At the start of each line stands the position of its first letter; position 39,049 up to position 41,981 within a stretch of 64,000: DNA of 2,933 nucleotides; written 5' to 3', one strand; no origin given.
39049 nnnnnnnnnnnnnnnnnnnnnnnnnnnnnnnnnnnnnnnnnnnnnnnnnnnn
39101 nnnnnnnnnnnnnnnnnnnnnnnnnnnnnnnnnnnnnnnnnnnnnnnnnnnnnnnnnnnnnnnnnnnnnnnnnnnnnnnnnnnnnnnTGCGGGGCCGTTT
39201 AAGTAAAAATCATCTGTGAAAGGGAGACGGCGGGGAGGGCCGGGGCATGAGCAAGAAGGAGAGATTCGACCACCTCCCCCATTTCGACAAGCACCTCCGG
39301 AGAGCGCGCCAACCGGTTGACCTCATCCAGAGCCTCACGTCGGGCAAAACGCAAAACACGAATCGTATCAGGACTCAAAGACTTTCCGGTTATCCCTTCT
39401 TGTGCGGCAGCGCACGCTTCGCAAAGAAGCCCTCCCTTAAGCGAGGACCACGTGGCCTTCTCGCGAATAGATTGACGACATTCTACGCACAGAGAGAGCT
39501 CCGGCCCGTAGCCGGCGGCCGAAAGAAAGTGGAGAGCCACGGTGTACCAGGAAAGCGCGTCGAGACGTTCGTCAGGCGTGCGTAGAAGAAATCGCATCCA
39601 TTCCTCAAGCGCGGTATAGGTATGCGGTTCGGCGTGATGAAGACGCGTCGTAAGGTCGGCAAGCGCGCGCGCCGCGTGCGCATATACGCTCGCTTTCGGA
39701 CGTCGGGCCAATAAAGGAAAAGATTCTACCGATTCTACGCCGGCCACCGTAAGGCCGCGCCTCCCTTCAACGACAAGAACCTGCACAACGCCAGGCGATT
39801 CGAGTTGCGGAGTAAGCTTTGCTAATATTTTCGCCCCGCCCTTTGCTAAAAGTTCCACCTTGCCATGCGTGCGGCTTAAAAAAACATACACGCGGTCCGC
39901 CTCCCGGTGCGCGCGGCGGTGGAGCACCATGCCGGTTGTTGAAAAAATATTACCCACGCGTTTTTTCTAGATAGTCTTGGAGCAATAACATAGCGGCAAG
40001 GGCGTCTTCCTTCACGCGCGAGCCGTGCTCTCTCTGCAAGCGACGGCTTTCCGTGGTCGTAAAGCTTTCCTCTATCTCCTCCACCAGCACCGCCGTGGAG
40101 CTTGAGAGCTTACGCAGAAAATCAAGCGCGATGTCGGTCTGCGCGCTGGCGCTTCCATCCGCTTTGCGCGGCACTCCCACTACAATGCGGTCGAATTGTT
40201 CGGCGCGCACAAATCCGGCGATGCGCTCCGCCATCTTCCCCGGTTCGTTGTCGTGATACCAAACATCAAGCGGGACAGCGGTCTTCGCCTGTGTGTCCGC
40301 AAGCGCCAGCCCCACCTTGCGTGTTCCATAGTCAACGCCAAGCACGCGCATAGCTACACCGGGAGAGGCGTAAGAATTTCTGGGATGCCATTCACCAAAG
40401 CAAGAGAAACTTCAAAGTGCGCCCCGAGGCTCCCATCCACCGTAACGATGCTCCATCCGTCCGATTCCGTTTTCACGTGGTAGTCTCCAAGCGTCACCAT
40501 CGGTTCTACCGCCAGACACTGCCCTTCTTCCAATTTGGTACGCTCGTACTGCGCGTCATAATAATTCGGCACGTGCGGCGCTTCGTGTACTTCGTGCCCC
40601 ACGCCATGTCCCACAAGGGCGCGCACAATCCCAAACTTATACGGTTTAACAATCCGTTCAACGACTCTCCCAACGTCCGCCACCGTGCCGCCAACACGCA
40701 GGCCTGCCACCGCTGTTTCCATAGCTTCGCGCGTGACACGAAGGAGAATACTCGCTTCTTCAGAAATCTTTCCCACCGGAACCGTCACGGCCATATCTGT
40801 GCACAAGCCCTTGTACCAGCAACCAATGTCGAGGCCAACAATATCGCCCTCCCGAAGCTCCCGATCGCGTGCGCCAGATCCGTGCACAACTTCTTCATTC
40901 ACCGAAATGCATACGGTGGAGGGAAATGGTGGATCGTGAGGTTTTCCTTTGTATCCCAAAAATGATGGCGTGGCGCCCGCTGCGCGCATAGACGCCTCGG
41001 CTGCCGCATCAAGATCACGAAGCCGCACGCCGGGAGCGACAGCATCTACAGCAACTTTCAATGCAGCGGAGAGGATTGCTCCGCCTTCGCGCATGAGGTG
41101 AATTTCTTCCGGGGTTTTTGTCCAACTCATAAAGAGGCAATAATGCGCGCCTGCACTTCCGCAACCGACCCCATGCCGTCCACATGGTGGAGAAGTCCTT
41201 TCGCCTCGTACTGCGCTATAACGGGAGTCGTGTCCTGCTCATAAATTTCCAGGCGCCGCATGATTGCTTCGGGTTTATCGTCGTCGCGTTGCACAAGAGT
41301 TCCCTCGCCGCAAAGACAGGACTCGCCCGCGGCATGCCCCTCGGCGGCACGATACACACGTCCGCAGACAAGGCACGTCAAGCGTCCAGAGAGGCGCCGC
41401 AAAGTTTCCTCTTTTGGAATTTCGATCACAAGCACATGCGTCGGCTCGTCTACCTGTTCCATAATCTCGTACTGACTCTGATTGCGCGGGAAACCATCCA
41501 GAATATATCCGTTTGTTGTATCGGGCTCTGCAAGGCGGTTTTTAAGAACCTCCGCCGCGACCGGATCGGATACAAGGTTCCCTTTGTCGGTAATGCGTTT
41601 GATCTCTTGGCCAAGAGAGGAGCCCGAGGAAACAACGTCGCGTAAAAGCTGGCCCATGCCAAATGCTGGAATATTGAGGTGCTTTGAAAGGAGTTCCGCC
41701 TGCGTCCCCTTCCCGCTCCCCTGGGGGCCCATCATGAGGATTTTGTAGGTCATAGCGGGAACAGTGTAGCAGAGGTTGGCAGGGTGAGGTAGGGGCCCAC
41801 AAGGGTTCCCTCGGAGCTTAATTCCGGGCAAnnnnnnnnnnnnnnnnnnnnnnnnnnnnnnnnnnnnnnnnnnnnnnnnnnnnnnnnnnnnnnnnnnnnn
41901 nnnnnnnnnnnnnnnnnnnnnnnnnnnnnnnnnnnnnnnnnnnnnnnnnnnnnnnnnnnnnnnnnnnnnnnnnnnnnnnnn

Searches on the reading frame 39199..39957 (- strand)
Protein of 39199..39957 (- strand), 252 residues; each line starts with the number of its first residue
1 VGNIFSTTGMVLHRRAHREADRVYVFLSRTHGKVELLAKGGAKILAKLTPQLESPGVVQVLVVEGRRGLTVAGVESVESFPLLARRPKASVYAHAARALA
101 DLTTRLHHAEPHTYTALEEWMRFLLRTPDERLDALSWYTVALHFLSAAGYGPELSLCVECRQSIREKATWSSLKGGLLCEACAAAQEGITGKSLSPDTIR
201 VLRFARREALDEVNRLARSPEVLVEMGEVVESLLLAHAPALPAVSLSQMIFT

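Call 73: search_protein_families(library=pfam, proteins=[window:39199-39957:-], max_evalue=0.001)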
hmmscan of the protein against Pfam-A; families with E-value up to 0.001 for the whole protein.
window:39199-39957:- (252 aa): 2 families
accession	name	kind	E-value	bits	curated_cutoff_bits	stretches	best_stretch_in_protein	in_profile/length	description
PF02565.21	RecO_C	-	1.3e-17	64.4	22.1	1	88-238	5-149/157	Recombination protein O C terminal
PF11967.14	RecO_N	-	8e-10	39.1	27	1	5-79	4-79/80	Recombination protein O N terminal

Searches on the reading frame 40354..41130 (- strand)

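Call 73: search_protein_families(library=pfam, proteins=[window:40354-41130:-], max_evalue=0.001)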
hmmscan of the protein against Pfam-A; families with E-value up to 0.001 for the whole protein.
window:40354-41130:- (258 aa): 1 family
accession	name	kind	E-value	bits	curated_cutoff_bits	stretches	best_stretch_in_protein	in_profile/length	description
PF00557.29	Peptidase_M24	-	9.9e-44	150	23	1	12-226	2-195/208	Metallopeptidase family M24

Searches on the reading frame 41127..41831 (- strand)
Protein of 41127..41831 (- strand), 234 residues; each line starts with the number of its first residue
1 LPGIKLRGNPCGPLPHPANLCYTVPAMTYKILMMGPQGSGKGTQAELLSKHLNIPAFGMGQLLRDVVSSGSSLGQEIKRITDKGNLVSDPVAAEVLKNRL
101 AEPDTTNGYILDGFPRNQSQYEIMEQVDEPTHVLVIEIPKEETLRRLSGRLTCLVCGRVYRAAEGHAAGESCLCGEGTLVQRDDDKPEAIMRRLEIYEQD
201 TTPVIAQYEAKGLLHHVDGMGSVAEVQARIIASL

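Call 73: search_protein_families(library=pfam, proteins=[window:41127-41831:-], max_evalue=0.001)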
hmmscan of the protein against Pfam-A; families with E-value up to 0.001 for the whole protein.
window:41127-41831:- (234 aa): 3 families
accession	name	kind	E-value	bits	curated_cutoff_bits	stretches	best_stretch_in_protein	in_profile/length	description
PF00406.28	ADK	-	1.6e-37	129.4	26.8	1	33-212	1-150/151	Adenylate kinase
PF13207.12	AAA_17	-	4e-21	76.2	27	1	34-148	1-120/136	AAA domain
PF13238.12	AAA_18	-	2.9e-09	37.9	29.4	1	31-151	1-112/128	AAA domain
